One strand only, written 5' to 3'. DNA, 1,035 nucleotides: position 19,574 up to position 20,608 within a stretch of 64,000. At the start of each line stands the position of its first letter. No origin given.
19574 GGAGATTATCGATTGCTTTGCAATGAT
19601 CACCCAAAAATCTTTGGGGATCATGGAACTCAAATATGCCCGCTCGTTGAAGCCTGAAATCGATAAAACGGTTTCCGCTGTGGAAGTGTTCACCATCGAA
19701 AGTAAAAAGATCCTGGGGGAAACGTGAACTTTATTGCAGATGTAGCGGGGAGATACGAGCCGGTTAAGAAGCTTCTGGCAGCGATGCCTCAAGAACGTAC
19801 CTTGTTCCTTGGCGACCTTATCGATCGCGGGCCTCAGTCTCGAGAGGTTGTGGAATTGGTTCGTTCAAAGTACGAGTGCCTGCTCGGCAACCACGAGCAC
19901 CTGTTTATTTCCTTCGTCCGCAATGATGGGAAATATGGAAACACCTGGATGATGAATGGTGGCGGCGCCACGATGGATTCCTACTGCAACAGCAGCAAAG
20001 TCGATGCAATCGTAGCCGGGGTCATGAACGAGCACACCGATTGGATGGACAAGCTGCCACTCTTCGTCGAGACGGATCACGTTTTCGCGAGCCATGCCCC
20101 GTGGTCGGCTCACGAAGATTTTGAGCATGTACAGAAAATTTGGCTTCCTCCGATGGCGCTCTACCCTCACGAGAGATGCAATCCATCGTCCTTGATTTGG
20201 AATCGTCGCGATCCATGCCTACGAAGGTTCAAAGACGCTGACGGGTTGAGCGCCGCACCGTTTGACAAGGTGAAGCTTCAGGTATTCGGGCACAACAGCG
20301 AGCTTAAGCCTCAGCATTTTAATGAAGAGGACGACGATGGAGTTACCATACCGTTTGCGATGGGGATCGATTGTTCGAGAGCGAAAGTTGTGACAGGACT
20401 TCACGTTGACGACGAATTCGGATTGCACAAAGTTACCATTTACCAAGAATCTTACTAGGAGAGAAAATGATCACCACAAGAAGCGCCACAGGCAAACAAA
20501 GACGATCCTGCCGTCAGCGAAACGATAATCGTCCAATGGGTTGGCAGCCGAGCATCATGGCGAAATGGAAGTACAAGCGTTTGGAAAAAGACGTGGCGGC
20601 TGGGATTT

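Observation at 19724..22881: Pair of protein phosphatases of different classes (PPP Ser/Thr + CX5R Tyr/dual-specificity) in the early region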

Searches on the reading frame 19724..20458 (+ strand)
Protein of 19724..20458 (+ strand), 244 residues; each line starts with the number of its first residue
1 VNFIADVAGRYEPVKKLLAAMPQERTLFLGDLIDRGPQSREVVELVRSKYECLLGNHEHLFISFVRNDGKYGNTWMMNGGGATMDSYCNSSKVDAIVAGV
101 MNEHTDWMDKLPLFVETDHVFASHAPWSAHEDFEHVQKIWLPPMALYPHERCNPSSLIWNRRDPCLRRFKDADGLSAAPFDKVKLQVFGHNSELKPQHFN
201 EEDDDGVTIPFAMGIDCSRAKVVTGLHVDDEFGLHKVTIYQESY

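Call 3: search_protein_families(library=pfam, proteins=[window:19724-20458:+], max_evalue=0.01)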
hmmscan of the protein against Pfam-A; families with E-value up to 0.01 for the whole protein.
window:19724-20458:+ (244 aa): 1 family
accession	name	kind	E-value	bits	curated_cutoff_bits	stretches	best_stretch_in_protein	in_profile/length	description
PF00149.33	Metallophos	-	8.9e-11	43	21.5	1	3-190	5-187/191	Calcineurin-like phosphoesterase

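Call 4: search_protein_families(library=phrogs, proteins=[window:19724-20458:+], max_evalue=0.01)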
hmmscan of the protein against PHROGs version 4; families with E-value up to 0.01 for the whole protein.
window:19724-20458:+ (244 aa): 4 families
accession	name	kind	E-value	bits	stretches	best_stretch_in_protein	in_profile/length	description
phrog_246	-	other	1e-30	108.1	1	4-192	181-354/417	NinI-like serine-threonine phosphatase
phrog_20114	-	other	1.6e-07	32.7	1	4-88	8-110/131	phosphoesterase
phrog_9096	-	unknown function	1.4e-06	29.3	1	26-116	44-127/157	-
phrog_8238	-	DNA, RNA and nucleotide metabolism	0.0096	15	0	20-69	198-252/737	RNA ligase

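Call 12: search_solved_structures(query=window:19724-20458:+, max_evalue=0.01, show_alignments=3)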
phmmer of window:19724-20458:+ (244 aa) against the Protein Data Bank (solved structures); distinct sequences matched with E-value up to 0.01: 11.
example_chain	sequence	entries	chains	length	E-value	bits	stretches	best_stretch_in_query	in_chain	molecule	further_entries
1g5b_A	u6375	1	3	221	4e-07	32.9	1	25-117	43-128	SERINE/THREONINE PROTEIN PHOSPHATASE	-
6zk6_A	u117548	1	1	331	0.0017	21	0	4-60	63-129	Serine/threonine-protein phosphatase PP1-alpha catalytic subunit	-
4j6o_A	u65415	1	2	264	0.0021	20.7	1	22-59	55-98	Metallophosphoesterase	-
9t9n_A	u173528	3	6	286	0.0023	20.5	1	4-62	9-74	Bis(5'-nucleosyl)-tetraphosphatase, symmetrical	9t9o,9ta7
3egg_A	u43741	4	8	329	0.0037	19.9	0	4-60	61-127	Serine/threonine-protein phosphatase PP1-alpha catalytic subunit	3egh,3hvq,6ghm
7tvf_F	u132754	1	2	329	0.0037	19.9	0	4-60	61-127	Serine/threonine-protein phosphatase PP1-alpha catalytic subunit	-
1fjm_A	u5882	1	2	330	0.0037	19.9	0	4-60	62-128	PROTEIN SERINE/THREONINE PHOSPHATASE-1 (ALPHA ISOFORM, TYPE 1)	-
9o65_C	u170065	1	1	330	0.0037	19.9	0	4-60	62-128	Serine/threonine-protein phosphatase PP1-alpha catalytic subunit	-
4g9j_A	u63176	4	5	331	0.0038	19.8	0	4-60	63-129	Serine/threonine-protein phosphatase PP1-alpha catalytic subunit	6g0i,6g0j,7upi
6dcx_A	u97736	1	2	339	0.0041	19.7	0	4-60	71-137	Serine/threonine-protein phosphatase PP1-alpha catalytic subunit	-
5zqv_A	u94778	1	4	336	0.0047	19.5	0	4-59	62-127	Serine/threonine-protein phosphatase PP1-alpha catalytic subunit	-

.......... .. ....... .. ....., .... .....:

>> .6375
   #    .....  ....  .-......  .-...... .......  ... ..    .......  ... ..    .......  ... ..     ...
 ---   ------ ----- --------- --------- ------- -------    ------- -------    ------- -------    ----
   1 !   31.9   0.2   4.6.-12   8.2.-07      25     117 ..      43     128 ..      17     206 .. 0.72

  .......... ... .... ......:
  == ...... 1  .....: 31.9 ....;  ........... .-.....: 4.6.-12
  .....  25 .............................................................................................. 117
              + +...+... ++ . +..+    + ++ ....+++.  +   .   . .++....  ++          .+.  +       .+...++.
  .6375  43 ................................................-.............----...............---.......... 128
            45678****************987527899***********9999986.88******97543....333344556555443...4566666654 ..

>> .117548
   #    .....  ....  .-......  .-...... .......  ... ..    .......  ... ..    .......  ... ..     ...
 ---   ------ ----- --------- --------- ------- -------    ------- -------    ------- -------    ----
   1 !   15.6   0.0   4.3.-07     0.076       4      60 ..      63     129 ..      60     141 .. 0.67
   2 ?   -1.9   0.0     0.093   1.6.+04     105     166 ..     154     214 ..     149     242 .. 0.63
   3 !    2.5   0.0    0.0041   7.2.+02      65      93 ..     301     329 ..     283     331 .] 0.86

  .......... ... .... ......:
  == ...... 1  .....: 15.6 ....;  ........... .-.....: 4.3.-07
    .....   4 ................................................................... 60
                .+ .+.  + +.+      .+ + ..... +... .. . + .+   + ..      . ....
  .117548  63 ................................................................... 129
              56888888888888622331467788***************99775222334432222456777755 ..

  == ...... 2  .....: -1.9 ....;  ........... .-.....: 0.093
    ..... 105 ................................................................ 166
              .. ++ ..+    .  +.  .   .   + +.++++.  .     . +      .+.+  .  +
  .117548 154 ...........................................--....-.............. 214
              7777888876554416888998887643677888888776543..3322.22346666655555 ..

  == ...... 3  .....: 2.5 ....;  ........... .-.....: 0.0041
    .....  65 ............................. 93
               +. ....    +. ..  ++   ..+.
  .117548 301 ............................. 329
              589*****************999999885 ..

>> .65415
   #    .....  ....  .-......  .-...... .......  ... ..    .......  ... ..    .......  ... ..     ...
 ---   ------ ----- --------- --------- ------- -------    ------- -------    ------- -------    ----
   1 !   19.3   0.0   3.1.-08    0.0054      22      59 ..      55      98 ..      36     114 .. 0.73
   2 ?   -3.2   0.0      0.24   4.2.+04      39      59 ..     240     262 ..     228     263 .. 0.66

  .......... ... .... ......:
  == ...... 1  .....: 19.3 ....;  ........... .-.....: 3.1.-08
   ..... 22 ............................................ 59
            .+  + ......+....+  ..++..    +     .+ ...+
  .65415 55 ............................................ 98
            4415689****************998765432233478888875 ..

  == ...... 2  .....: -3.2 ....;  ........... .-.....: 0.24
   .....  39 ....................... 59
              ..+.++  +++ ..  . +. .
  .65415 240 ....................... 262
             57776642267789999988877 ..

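Call 14: find_related_loci(query=window:19724-20458:+, collection=viral_contigs, flank=10000)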
Query window:19724-20458:+ (244 aa) in viral_contigs; peptide patterns used: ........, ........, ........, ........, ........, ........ (x = any residue, [..] = any of these).
4 stretches matched a pattern, but none encodes a relative of the query by tblastn (E <= 1e-3).

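Call 16: find_homologous_proteins(query=window:19724-20458:+, max_evalue=0.001)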
Query window:19724-20458:+ (244 aa): 32 proteins with E <= 0.001 among 279 candidates.
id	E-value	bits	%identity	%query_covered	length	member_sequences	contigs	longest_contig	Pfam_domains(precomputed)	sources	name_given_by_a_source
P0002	5.4e-169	578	100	100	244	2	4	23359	PF00149.34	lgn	-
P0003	5.0e-92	326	61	100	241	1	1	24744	PF00149.34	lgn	-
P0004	1.7e-91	324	61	100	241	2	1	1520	PF00149.34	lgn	-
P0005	1.8e-59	219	50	100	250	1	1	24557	PF00149.34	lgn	-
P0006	2.1e-59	219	47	100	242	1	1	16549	PF00149.34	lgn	-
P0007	5.2e-54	201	47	100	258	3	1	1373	PF00149.34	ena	-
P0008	1.0e-50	191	44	100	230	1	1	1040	PF00149.34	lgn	-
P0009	1.2e-33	135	36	93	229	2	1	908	PF00149.34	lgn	-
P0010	4.2e-33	133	36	93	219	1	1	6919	PF00149.34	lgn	-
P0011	2.4e-29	121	36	100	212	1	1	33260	PF00149.34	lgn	-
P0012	3.2e-28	117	39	100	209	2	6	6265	PF00149.34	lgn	-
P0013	1.8e-27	114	35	100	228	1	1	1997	PF00149.34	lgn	-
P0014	2.7e-25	107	32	100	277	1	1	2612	PF00149.34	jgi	jgi:hypothetical protein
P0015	4.4e-25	107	34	93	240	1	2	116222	PF00149.34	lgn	-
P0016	8.7e-24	102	33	100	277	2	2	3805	PF00149.34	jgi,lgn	jgi:hypothetical protein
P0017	2.5e-22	97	32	100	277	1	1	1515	PF00149.34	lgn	-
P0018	3.4e-21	94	32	92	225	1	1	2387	PF00149.34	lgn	-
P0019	3.7e-20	90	32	93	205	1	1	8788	PF00149.34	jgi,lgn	-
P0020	5.1e-20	90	33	100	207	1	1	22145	PF00149.34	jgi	jgi:serine/threonine protein phosphatase 1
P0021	3.6e-18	84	43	50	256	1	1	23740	PF00149.34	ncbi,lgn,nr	ncbi:MAG: metallophosphoesterase family protein [Cyanobacteriota bacterium]|nr:metallophosphoesteras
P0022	5.8e-18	83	32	94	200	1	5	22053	PF00149.34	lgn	-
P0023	9.1e-16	76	32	93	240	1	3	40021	PF00149.34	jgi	jgi:serine/threonine protein phosphatase 1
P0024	2.1e-15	75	32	93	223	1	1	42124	PF00149.34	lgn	-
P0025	1.2e-13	69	31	80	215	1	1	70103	PF00149.34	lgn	-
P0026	4.4e-13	67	32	93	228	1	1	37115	PF00149.34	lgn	-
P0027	9.3e-13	66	36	50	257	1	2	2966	PF00149.34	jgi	jgi:serine/threonine protein phosphatase 1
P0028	2.6e-10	58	38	53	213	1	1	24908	PF00149.34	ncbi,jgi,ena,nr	ncbi:MAG: serine/threonine protein phosphatase [Nitrospirota bacterium]|nr:serine/threonine protein 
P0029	7.6e-9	53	33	83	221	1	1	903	PF00149.34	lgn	-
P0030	9.3e-6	43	30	78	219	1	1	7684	PF12850.13,PF00149.34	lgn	-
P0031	7.9e-5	40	33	41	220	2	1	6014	PF00149.34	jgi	-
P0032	1.8e-4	39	28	63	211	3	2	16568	PF00149.34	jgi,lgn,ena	-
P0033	4.5e-4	38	43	25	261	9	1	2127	PF00149.34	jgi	-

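Call 18: find_encoding_contigs(protein=P0003, flank=10000, max_places=3)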
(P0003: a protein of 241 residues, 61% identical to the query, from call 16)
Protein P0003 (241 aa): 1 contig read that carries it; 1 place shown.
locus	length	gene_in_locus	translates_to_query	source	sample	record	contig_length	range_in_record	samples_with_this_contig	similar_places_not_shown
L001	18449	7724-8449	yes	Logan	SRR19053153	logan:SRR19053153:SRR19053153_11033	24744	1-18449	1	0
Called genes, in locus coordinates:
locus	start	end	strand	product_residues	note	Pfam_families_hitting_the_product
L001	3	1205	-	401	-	?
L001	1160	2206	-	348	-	-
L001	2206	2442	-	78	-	-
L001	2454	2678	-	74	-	-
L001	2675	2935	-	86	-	-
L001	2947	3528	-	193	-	PF08291:Peptidase_M15_3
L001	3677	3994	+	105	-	PF12844:HTH_19, PF13560:HTH_31 (weak), PF01381:HTH_3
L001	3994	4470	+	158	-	-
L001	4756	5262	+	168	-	-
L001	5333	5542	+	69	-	-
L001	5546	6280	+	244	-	-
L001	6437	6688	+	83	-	-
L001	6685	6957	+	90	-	-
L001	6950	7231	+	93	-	-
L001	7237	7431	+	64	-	-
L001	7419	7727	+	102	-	-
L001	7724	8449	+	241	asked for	PF00149:Metallophos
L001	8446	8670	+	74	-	-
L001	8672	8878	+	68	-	-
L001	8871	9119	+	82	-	-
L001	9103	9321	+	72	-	-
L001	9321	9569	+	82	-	-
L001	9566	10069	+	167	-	PF01569:PAP2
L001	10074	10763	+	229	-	-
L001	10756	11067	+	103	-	-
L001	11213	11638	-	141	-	-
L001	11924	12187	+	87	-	-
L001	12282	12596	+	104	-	-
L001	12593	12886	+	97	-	-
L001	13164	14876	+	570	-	-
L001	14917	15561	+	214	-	-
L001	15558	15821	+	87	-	-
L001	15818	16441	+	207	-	-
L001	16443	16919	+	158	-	PF01476:LysM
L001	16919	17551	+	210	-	PF01476:LysM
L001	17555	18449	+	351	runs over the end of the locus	-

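Call 22: find_encoding_contigs(protein=P0005, flank=10000, max_places=2)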
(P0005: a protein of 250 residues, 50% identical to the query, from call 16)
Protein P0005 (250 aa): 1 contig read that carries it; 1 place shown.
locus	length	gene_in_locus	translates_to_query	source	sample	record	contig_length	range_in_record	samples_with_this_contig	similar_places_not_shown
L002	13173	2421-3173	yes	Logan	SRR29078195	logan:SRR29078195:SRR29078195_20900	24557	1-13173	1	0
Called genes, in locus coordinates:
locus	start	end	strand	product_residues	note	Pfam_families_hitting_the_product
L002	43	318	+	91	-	PF12844:HTH_19, PF13560:HTH_31, PF01381:HTH_3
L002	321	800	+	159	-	-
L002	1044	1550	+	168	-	-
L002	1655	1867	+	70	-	-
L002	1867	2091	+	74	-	-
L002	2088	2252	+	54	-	-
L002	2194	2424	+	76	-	-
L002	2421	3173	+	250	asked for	PF00149:Metallophos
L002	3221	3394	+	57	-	-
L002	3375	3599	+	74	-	-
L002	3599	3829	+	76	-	-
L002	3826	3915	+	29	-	-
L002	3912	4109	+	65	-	-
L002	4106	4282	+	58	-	-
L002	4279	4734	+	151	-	PF22784:PTP-SAK, PF13350:Y_phosphatase3 (weak)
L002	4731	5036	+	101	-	-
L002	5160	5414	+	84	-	-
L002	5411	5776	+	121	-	PF03819:MazG (weak)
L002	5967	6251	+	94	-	-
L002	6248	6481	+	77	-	-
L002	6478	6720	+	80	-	-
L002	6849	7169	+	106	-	-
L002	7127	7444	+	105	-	-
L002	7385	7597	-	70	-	-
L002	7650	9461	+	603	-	-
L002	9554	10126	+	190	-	-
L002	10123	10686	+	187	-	-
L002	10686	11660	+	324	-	-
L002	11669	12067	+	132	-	PF01476:LysM, PF05489:Phage_tail_X (weak), PF23472:LysM2_CERK1_LYK3_4_5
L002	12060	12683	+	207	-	-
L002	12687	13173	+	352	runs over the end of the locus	-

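Call 23: find_encoding_contigs(protein=P0006, flank=10000, max_places=2)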
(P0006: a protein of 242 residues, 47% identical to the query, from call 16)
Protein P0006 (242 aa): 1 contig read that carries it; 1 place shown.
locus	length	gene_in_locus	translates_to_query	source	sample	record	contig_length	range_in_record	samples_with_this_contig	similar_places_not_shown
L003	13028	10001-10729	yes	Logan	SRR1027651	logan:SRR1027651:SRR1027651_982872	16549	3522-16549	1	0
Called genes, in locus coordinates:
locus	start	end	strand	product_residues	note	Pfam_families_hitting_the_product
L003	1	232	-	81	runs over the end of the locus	-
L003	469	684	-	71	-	-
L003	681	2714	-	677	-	PF03175:DNA_pol_B_2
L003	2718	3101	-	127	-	PF05635:23S_rRNA_IVP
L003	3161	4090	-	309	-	-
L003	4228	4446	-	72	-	-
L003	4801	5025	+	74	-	-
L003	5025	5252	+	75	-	-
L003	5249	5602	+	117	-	-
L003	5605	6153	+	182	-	-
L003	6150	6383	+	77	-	-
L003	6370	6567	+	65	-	-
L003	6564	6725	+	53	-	-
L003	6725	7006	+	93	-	-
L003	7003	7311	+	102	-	-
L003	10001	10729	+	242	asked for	PF00149:Metallophos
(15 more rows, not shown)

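Call 24: find_encoding_contigs(protein=P0002, flank=10000, max_places=4)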
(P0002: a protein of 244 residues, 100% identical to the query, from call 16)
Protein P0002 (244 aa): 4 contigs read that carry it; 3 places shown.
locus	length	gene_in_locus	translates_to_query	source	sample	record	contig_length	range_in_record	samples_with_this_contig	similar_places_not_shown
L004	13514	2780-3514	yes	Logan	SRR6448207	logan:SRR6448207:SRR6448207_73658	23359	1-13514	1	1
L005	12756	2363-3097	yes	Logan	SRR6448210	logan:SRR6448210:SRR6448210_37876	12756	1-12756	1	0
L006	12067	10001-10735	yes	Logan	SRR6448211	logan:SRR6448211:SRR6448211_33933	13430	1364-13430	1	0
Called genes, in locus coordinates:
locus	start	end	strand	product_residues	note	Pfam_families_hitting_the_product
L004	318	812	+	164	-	-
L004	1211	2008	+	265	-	PF01145:Band_7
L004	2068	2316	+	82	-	-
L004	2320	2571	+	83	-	-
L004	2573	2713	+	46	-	-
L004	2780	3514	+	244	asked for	PF00149:Metallophos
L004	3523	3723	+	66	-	-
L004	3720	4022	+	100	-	-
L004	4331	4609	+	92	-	-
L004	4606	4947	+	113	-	-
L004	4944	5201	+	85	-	-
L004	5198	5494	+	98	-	-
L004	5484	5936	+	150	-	PF22741:PTP-NADK, PF22785:Tc-R-P (weak), PF13350:Y_phosphatase3 (weak)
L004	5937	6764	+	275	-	PF01183:Glyco_hydro_25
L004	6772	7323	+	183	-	-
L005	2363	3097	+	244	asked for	PF00149:Metallophos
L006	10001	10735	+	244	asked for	PF00149:Metallophos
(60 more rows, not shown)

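Call 49: predict_structure(alignment_id=A4)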
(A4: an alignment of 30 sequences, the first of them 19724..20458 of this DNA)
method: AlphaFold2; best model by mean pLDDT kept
length: 244 residues; sequences in the alignment: 30
mean_pLDDT: 92.5   pTM: 0.90
mean pLDDT of the five models: 92.5, 92.3, 92.1, 92.1, 91.8
residues with pLDDT >= 90: 204; 70-90: 24; 50-70: 13; < 50: 3
segments of 3 or more residues with pLDDT < 50: 176-178
pLDDT, mean of each block of 10 residues (from residue 1): 97 98 98 95 98 98 94 92 86 74 97 94 97 97 95 98 92 56 91 97 92 97 95 88 98
secondary structure, 60 per line:
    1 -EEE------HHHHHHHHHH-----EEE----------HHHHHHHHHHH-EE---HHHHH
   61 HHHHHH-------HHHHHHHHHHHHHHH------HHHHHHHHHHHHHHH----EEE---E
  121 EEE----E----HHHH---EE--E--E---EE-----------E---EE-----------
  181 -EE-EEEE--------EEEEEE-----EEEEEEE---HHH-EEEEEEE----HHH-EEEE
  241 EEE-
elements in order: E2-4 H11-20 E26-28 H39-49 H56-66 H74-88 H95-109 E114-116 E120-123 H133-136 E185-188 E197-202 E208-214 E222-228 E237-243

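Call 63: search_dna_similar(query=window:19724-20458:+, collection=phages, mode=protein, max_rows=25, max_evalue=0.00001)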
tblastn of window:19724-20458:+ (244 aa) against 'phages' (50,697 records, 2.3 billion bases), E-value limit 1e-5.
Records with a match: 83; places in all: 83; records where one place covers at least 80% of the query: 30.
Best place of each record, by identity: <60% 83.
By first word of the organism name: Caulobacter 26; Escherichia 12; Enterobacteria 9; Sinorhizobium 7; Stx2-converting 6; Rhizobium 6; Vibrio 4; Bacillus 3; Listeria 3; Stx2c-converting 2; and 5 more.
By host as written in the record: - 11; Escherichia coli 10; Caulobacter vibrioides CB15 9; Sinorhizobium meliloti 7; Caulobacter vibrioides 6; Caulobacter crescentus NA1000 6; Caulobacter crescentus 4; Bacillus subtilis W-23-S(r); Bacillus licheniformis ATCC 9945a 2; and 22 more.
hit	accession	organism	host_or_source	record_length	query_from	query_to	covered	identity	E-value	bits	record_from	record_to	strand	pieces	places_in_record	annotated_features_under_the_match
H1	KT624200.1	Bacillus phage SP-15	Bacillus subtilis W-23-S(r); Bacillus ...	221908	4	237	96%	25.9%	9e-6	52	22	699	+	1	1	putative metallophosphoesterase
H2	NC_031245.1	Bacillus phage SP-15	Bacillus subtilis W-23-S(r); Bacillus ...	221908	4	237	96%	25.9%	9e-6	52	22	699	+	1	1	NinI-like serine-threonine phosphatase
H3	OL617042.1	Flyfo siphovirus Tbat2_3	Pteropus tonganus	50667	4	199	80%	26.7%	8e-8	58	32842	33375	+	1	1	serine/threonine protein phosphatase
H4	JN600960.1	Enterobacteria phage IME10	Escherichia coli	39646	4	199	80%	26.7%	4e-6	53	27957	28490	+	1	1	none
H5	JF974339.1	Enterobacteria phage IME10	Escherichia coli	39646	4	199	80%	26.7%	4e-6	53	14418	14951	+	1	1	regulatory protein Q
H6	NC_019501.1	Enterobacteria phage IME10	Escherichia coli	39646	4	199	80%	26.7%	4e-6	53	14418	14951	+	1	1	regulatory protein Q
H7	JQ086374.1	Escherichia phage HK544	Escherichia coli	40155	4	199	80%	26.7%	4e-6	53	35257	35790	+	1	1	NinI protein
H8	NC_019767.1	Escherichia phage HK544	Escherichia coli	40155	4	199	80%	26.7%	4e-6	53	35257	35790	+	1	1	serine/threonine protein phosphatase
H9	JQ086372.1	Escherichia phage HK446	Escherichia coli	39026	4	199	80%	26.7%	4e-6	53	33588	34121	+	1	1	NinI protein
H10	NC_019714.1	Escherichia phage HK446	Escherichia coli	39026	4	199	80%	26.7%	4e-6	53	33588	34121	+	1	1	serine/threonine protein phosphatase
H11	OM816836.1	Klebsiella phage vB_KpnP_BUCT711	Klebsiella pneumoniae BUCT711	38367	6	196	78%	27.3%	3e-7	56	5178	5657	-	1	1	metallophosphoesterase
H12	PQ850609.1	Escherichia phage Huey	Escherichia coli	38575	4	199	80%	26.2%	9e-6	52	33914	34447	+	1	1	NinI-like serine-threonine phosphatase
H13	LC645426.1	Stx2c-converting phage Stx2_5044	-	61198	4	199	80%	26.2%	1e-5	52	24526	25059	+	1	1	none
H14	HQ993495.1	Escherichia phage phiEC2455stx2c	Escherichia coli O157:H- EC2455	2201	4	199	80%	25.5%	4e-6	53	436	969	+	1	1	ninI: NinI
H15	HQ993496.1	Escherichia phage phi313/99stx2c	Escherichia coli O157:H7 313/99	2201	4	199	80%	25.5%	4e-6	53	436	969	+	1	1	ninI: NinI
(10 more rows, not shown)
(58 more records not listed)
